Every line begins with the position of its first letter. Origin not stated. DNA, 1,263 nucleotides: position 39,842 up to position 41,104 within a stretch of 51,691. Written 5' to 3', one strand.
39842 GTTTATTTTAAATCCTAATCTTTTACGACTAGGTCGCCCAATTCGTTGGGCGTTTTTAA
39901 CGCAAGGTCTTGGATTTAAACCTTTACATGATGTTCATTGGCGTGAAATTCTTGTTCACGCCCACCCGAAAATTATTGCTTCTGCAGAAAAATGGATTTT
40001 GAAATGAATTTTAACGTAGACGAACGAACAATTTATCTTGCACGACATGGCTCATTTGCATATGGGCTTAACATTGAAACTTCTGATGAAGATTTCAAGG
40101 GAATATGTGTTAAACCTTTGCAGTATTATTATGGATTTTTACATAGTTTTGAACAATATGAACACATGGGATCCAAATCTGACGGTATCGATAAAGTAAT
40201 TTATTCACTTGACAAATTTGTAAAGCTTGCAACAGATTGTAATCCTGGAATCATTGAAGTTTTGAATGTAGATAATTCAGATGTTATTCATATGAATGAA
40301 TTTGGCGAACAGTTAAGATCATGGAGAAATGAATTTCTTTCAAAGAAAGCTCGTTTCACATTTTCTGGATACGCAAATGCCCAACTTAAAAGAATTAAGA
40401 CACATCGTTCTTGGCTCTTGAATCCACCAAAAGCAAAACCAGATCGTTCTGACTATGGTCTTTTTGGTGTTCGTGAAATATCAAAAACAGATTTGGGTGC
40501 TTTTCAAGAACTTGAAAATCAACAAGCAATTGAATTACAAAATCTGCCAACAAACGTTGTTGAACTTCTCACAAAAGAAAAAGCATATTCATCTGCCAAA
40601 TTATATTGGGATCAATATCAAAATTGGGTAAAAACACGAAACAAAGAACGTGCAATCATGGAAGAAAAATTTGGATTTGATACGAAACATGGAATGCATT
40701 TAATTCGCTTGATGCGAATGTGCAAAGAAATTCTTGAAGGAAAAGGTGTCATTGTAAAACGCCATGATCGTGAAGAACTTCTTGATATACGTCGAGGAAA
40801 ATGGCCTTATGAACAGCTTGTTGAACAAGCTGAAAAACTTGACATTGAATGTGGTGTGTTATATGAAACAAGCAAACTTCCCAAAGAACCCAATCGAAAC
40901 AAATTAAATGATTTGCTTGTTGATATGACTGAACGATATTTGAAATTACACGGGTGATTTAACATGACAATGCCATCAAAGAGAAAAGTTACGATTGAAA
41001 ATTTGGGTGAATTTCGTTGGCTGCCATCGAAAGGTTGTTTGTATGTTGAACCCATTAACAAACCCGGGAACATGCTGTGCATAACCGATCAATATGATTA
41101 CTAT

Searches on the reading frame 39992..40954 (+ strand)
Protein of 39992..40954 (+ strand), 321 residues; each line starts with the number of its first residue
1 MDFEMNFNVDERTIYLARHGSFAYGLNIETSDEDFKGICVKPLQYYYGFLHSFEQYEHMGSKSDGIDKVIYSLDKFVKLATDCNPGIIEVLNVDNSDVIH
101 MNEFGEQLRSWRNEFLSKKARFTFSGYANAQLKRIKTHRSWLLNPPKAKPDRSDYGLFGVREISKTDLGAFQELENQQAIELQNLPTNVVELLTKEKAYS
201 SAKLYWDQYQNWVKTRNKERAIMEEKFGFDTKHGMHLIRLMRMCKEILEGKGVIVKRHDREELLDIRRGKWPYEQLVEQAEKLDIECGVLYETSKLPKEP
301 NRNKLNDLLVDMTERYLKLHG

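Call 63: search_protein_families(library=phrogs, proteins=[window:39992-40954:+], max_evalue=0.001)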
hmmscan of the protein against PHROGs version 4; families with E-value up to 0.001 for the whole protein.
window:39992-40954:+ (321 aa): 2 families
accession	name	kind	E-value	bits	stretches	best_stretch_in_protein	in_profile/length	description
phrog_388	-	DNA, RNA and nucleotide metabolism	7.1e-68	230.2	1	9-320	34-337/351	nucleotidyltransferase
phrog_14344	-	DNA, RNA and nucleotide metabolism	9.3e-07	29.9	1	12-99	28-110/262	nucleotidyltransferase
